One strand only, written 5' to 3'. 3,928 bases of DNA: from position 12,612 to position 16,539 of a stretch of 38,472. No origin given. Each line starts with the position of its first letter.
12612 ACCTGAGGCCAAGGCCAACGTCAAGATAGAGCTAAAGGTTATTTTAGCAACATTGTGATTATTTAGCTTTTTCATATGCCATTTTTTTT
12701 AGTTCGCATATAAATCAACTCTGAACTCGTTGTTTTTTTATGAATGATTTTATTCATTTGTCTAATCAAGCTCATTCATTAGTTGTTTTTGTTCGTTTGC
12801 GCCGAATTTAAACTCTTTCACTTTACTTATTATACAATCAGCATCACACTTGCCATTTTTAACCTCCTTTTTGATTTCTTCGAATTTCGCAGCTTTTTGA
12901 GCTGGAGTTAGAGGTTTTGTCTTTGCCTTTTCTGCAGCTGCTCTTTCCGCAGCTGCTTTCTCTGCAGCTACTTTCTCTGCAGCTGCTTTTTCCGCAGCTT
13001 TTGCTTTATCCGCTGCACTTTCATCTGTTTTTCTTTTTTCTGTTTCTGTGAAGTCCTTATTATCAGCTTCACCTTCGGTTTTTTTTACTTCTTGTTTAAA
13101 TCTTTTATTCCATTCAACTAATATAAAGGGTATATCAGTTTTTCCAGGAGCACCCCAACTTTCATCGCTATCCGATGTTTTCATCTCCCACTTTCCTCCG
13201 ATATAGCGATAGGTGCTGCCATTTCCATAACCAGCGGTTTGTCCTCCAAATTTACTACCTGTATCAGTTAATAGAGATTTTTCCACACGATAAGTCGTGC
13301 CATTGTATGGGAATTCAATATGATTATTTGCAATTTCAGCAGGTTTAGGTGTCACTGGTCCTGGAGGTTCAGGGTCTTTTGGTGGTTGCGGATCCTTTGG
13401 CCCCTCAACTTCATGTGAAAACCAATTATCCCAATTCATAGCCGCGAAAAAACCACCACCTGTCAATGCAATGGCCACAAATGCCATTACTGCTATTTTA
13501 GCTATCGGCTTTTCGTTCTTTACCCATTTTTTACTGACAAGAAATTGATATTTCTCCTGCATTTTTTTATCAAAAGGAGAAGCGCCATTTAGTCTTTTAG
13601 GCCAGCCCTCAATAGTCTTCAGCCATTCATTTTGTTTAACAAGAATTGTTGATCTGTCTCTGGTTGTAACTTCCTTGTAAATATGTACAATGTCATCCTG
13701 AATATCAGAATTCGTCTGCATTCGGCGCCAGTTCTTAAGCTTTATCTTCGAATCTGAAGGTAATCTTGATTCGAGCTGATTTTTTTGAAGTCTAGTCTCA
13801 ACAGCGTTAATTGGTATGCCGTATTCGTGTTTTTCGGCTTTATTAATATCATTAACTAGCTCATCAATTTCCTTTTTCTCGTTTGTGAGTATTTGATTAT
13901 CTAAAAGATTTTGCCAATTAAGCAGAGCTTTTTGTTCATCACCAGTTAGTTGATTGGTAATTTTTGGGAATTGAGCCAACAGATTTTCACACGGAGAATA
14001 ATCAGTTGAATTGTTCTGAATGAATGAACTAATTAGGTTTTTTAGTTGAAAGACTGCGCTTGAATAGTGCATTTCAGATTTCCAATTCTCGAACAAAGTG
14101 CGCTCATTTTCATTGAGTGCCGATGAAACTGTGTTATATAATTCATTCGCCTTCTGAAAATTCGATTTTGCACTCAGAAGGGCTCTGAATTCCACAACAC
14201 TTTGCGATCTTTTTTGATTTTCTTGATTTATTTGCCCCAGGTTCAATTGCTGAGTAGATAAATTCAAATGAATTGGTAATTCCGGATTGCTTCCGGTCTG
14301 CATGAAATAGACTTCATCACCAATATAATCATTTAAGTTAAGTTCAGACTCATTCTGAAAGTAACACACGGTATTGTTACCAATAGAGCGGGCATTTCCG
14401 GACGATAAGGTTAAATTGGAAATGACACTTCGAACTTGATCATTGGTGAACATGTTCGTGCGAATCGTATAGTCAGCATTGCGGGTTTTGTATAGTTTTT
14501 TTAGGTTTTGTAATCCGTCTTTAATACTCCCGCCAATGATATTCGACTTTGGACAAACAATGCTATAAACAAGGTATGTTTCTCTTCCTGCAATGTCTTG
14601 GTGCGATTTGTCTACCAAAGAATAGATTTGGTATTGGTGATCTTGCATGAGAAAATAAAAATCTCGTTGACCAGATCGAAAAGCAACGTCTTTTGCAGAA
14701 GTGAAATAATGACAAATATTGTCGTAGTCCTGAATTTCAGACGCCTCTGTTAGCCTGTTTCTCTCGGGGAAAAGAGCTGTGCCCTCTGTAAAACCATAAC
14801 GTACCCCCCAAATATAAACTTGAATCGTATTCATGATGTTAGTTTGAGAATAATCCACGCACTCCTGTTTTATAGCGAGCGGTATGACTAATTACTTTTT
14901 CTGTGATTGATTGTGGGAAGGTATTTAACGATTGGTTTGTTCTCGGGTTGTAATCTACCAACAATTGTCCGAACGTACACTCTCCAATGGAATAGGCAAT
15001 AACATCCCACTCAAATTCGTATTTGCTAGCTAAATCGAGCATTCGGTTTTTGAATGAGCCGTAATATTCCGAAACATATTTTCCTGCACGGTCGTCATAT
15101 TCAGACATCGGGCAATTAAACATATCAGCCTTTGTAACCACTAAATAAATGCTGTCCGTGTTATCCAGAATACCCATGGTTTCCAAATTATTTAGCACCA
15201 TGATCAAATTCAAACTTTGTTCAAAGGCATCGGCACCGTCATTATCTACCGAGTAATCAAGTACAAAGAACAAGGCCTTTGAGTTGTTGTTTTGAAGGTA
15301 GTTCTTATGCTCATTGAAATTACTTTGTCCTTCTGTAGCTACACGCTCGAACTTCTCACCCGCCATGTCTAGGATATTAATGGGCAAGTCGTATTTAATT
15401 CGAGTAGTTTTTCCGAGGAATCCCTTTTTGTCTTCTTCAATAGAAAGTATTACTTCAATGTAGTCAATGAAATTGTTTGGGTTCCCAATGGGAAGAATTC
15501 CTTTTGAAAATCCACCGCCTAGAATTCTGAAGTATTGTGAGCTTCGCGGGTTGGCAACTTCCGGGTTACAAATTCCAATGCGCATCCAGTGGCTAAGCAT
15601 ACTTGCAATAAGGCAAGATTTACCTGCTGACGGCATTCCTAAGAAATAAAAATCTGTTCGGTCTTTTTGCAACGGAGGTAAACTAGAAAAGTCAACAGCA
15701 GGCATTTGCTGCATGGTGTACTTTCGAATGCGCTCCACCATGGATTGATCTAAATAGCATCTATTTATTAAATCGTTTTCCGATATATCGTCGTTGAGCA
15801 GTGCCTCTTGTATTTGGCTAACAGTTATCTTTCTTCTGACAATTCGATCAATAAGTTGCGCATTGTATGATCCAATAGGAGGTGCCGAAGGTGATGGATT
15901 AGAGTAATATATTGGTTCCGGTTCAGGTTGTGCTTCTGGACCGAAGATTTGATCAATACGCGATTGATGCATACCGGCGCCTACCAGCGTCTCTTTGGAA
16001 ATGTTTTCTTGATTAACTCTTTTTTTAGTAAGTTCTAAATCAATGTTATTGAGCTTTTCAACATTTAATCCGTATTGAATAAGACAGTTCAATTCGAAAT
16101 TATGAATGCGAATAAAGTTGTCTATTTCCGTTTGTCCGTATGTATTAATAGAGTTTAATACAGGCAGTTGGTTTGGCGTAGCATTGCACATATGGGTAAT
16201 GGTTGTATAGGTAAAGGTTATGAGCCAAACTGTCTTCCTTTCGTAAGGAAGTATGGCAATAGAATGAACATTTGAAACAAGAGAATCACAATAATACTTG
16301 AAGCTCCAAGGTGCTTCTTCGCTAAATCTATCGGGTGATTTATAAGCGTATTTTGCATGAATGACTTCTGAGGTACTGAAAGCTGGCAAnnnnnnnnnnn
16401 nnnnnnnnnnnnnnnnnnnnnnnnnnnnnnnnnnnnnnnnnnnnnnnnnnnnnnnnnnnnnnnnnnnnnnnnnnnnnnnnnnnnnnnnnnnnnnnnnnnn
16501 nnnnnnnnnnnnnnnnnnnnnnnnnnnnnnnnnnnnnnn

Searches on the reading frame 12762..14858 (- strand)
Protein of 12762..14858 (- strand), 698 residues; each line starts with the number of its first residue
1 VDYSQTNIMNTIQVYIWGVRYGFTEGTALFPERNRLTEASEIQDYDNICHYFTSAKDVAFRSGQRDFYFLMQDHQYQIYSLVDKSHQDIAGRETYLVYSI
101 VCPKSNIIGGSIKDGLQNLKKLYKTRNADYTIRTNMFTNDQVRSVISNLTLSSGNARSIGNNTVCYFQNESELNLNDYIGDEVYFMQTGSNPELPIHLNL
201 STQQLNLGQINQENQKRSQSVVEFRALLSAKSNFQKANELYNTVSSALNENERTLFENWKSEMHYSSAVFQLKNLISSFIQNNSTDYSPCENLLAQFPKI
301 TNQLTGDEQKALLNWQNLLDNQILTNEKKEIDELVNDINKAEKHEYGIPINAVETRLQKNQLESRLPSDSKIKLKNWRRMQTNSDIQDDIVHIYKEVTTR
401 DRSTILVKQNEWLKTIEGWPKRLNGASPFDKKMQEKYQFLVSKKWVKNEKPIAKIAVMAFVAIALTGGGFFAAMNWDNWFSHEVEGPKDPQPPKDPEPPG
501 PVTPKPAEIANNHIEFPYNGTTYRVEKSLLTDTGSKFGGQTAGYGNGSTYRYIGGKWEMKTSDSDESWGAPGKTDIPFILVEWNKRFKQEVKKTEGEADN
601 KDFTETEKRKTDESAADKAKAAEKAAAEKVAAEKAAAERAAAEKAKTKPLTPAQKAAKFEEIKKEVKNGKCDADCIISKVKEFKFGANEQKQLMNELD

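Call 4: search_protein_families(library=pfam, proteins=[window:12762-14858:-], max_evalue=0.1)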
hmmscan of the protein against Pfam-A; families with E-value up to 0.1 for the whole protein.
window:12762-14858:- (698 aa): 0 families

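Call 6: search_protein_families(library=ncbifam, proteins=[window:12762-14858:-], max_evalue=0.1)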
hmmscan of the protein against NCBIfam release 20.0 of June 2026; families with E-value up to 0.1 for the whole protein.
window:12762-14858:- (698 aa): 2 families
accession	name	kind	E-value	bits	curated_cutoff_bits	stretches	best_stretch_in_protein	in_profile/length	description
NF011492.0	PRK14900.1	equivalog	2.1e-05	22.6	1783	1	598-669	963-1033/1044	valine--tRNA ligase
NF046106.1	ResusProRpf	equivalog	0.00079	19.1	180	1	601-659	130-189/258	resuscitation-promoting factor Rpf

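Call 14: search_protein_families(library=padloc, proteins=[window:12762-14858:-], max_evalue=0.01)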
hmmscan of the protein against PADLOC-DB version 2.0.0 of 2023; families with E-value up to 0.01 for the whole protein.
window:12762-14858:- (698 aa): 0 families

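Call 110: search_protein_families(library=phrogs, proteins=[window:12762-14858:-], max_evalue=0.001)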
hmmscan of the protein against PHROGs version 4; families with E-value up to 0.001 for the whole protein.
window:12762-14858:- (698 aa): 0 families

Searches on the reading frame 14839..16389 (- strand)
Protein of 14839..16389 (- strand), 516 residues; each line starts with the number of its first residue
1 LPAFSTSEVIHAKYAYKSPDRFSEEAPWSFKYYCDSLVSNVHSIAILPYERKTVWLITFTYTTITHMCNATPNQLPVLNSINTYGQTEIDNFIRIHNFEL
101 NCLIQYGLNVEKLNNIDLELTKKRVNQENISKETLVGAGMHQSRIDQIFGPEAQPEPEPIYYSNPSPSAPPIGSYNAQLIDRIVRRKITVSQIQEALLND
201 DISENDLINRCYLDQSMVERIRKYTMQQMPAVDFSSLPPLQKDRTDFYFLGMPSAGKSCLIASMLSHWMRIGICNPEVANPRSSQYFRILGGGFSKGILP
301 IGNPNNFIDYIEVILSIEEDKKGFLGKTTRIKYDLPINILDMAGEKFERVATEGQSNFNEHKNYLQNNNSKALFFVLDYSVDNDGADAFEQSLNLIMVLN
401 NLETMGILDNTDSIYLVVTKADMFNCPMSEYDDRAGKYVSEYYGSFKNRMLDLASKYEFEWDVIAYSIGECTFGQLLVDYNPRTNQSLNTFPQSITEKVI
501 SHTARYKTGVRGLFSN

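Call 4: search_protein_families(library=pfam, proteins=[window:14839-16389:-], max_evalue=0.1)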
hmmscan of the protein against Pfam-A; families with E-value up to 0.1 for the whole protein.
window:14839-16389:- (516 aa): 2 families
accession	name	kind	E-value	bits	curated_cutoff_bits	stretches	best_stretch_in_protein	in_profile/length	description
PF19993.5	DO-GTPase2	-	0.00055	20.1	27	1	339-436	93-181/226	Double-GTPase 2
PF01926.29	MMR_HSR1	-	0.0011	19.5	21.9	1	248-389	3-92/113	50S ribosome-binding GTPase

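Call 6: search_protein_families(library=ncbifam, proteins=[window:14839-16389:-], max_evalue=0.1)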
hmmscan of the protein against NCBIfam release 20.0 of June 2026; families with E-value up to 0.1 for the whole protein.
window:14839-16389:- (516 aa): 0 families

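Call 14: search_protein_families(library=padloc, proteins=[window:14839-16389:-], max_evalue=0.01)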
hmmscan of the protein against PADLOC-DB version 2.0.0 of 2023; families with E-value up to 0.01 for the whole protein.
window:14839-16389:- (516 aa): 0 families

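Call 110: search_protein_families(library=phrogs, proteins=[window:14839-16389:-], max_evalue=0.001)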
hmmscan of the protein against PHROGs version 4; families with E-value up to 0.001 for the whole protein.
window:14839-16389:- (516 aa): 0 families
